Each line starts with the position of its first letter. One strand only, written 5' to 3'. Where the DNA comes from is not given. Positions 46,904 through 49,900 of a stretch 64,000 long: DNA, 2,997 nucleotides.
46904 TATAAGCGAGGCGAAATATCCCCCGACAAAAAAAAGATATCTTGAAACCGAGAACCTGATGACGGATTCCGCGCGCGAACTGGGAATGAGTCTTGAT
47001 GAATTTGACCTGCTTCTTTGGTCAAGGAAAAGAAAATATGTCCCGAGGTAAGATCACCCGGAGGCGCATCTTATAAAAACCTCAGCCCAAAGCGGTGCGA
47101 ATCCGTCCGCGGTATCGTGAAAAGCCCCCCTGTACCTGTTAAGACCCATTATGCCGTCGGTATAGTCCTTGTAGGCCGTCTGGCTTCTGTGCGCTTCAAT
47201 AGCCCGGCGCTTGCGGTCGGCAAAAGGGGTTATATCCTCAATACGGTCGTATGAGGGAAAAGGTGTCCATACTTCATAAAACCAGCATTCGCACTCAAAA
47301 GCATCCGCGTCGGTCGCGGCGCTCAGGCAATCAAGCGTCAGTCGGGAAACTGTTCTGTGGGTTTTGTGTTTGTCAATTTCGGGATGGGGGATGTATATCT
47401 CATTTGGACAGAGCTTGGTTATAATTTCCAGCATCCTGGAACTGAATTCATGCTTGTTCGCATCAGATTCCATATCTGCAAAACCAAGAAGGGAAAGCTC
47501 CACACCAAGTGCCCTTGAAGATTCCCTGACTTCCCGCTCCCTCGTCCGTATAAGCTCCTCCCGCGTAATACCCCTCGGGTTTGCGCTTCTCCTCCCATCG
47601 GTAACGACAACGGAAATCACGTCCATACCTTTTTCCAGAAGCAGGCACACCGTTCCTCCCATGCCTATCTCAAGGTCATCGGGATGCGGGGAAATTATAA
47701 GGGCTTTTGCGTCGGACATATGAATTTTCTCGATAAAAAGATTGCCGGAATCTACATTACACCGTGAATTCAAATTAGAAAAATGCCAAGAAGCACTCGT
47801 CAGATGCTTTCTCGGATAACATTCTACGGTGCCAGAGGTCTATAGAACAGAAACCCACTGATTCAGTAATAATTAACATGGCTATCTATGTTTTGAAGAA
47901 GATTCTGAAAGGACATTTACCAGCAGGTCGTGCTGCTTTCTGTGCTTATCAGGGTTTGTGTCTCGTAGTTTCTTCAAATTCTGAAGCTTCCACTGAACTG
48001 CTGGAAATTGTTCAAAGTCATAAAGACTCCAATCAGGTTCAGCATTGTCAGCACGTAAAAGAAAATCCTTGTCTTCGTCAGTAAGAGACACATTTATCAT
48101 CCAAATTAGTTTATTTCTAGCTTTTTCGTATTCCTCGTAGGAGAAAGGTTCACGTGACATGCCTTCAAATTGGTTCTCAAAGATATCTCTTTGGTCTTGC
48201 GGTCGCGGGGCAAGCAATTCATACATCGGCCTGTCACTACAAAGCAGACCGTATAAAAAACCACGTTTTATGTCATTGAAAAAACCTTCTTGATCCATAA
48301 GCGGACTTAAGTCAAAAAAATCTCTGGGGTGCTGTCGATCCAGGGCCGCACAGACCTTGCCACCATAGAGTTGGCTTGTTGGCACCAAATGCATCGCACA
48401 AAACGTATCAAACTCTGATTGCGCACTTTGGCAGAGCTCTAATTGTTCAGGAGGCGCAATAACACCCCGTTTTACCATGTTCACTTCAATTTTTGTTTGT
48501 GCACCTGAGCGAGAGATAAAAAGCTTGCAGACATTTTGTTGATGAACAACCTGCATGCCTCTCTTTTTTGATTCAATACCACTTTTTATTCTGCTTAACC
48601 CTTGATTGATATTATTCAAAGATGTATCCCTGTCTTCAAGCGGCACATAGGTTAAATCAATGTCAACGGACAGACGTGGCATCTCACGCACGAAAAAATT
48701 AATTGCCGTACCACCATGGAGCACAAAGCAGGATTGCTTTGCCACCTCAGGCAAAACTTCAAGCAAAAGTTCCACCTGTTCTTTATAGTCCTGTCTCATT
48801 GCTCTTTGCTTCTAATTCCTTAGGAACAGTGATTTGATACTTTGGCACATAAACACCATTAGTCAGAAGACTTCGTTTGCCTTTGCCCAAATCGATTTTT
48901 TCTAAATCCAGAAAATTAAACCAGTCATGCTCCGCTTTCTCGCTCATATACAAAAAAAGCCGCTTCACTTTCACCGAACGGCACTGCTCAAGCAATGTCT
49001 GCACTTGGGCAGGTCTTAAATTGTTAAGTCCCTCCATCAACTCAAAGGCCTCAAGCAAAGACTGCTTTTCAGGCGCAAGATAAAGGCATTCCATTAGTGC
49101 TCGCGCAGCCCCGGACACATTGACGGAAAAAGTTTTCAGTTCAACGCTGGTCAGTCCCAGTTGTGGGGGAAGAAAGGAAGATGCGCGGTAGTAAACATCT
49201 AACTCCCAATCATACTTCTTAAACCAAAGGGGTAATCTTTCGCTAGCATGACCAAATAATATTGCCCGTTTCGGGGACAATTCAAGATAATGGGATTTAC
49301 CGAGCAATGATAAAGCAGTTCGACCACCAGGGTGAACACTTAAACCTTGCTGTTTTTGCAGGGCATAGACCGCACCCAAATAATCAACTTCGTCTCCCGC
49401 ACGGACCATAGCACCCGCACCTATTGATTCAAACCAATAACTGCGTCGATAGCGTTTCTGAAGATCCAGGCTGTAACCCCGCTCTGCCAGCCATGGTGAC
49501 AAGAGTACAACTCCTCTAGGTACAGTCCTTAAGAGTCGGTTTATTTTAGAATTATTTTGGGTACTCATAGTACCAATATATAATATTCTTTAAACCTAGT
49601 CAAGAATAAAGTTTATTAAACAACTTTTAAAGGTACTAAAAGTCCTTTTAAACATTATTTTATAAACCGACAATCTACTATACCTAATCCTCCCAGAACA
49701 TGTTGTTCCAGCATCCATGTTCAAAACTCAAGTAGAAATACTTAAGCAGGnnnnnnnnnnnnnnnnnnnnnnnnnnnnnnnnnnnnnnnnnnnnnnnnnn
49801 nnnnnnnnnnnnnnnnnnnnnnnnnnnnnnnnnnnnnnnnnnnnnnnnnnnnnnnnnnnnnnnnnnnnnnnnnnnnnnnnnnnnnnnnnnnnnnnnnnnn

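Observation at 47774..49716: Low-GC island carrying an AbiEi/AbiEii (type IV TA / abortive infection) pair inserted between a PIG-L deacetylase gene and gatB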

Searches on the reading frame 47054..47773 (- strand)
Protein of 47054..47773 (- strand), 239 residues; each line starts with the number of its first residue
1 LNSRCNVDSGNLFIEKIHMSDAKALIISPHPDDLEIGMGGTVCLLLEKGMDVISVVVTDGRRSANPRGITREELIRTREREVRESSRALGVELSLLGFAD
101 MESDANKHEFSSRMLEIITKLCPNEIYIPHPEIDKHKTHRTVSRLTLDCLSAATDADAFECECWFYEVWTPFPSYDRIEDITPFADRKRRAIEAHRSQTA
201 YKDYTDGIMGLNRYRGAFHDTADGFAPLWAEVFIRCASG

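Call 3: search_protein_families(library=pfam, proteins=[window:47054-47773:-], max_evalue=0.01)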
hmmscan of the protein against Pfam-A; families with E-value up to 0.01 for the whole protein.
window:47054-47773:- (239 aa): 1 family
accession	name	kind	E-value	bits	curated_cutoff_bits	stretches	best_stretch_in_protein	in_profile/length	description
PF02585.22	PIG-L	-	9.2e-25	88.1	28.2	1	25-149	1-128/129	GlcNAc-PI de-N-acetylase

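Call 46: search_protein_families(library=ncbifam, proteins=[window:47054-47719:-], max_evalue=0.01)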
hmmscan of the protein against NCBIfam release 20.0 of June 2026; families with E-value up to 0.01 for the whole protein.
window:47054-47719:- (221 aa): 4 families
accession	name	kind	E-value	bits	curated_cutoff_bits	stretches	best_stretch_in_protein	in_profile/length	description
TIGR04000.1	thiol_BshB2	equivalog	1.4e-20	73.9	195.25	1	6-183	3-187/217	bacillithiol biosynthesis deacetylase BshB2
TIGR04001.1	thiol_BshB1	equivalog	1.6e-18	67.2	182.5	1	5-184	3-182/226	bacillithiol biosynthesis deacetylase BshB1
NF002557.0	PRK02122.1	subfamily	1.6e-13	49.7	384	2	3-43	370-410/653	glucosamine-6-phosphate deaminase-like protein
TIGR03446.1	mycothiol_Mca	equivalog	4e-05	23.3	277.15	1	7-82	4-84/283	mycothiol conjugate amidase Mca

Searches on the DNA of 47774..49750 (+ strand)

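Call 72: search_dna_similar(query=window:47774-49750:+, collection=phages, mode=distant, max_rows=8)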
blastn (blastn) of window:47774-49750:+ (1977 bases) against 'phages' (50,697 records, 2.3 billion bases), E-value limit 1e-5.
No match.
